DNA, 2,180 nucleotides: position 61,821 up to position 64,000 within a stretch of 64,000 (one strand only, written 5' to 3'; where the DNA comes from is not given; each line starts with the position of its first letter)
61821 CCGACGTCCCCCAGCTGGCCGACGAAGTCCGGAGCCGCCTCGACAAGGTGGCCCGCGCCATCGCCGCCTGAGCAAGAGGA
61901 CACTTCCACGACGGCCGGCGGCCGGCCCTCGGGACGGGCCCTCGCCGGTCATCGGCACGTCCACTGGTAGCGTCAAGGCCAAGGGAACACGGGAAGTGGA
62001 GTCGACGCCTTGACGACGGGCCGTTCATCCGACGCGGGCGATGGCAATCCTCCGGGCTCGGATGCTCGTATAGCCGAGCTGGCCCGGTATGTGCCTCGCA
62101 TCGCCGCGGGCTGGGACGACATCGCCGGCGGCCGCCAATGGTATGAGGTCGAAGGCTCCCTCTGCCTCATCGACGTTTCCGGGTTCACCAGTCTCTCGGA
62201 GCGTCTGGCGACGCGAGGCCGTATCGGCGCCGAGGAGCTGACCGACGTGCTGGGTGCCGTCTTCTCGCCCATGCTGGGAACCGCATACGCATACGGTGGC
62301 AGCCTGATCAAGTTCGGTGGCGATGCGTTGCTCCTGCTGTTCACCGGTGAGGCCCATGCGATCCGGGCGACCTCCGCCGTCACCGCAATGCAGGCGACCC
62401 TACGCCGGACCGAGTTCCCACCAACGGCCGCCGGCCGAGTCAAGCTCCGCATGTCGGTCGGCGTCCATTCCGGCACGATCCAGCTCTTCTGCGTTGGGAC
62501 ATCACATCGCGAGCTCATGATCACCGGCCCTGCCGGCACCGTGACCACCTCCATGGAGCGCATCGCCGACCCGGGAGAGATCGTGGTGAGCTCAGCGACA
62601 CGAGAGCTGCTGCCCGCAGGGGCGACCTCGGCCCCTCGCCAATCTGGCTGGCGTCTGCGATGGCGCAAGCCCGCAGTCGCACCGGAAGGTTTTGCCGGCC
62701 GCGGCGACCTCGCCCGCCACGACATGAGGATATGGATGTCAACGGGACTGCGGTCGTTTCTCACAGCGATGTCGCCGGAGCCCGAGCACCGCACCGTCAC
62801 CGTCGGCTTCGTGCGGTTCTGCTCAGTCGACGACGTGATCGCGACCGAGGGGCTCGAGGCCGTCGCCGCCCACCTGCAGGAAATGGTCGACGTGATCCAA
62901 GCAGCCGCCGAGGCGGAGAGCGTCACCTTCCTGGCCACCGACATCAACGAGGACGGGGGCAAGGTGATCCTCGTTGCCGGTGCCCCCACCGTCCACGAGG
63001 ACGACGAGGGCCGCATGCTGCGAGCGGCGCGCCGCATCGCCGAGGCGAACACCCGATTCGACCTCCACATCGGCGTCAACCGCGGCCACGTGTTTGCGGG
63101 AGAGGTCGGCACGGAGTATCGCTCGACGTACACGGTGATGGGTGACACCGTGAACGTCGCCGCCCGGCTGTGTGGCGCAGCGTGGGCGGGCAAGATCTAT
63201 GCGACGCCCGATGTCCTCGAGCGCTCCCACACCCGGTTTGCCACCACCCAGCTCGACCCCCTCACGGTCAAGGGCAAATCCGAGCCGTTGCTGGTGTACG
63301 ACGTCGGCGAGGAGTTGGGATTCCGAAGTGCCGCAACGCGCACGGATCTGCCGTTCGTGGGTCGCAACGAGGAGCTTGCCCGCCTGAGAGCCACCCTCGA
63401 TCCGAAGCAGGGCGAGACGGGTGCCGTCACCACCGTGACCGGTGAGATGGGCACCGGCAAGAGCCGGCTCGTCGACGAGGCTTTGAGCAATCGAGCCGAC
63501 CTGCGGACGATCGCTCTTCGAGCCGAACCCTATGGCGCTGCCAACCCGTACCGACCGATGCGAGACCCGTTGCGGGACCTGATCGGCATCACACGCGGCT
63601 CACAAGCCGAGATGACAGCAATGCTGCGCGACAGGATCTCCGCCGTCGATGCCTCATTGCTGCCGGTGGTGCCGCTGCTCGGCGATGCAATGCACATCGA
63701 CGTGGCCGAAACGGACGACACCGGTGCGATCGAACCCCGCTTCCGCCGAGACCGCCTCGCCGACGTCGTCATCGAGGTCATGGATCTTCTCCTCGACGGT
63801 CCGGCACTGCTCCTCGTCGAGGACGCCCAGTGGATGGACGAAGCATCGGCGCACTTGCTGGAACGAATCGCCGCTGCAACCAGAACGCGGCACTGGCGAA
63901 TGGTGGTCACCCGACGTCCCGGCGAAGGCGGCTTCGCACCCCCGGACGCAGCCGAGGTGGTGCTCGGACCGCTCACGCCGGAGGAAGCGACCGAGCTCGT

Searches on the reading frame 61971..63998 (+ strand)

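Call 22: search_protein_families(library=pfam, proteins=[window:61971-63998:+], max_evalue=0.001)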
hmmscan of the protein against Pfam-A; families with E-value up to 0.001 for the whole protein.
window:61971-63998:+ (676 aa): 3 families
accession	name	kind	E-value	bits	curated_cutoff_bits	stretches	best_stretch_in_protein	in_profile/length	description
PF00211.25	Guanylate_cyc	-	2.3e-24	86.4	21.9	2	349-438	85-175/183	Adenylate and Guanylate cyclase catalytic domain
PF13191.12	AAA_16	-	3.1e-18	67.2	32.6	1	461-640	1-162/167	AAA ATPase domain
PF13401.12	AAA_22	-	0.00043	21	27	0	483-623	4-97/130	AAA domain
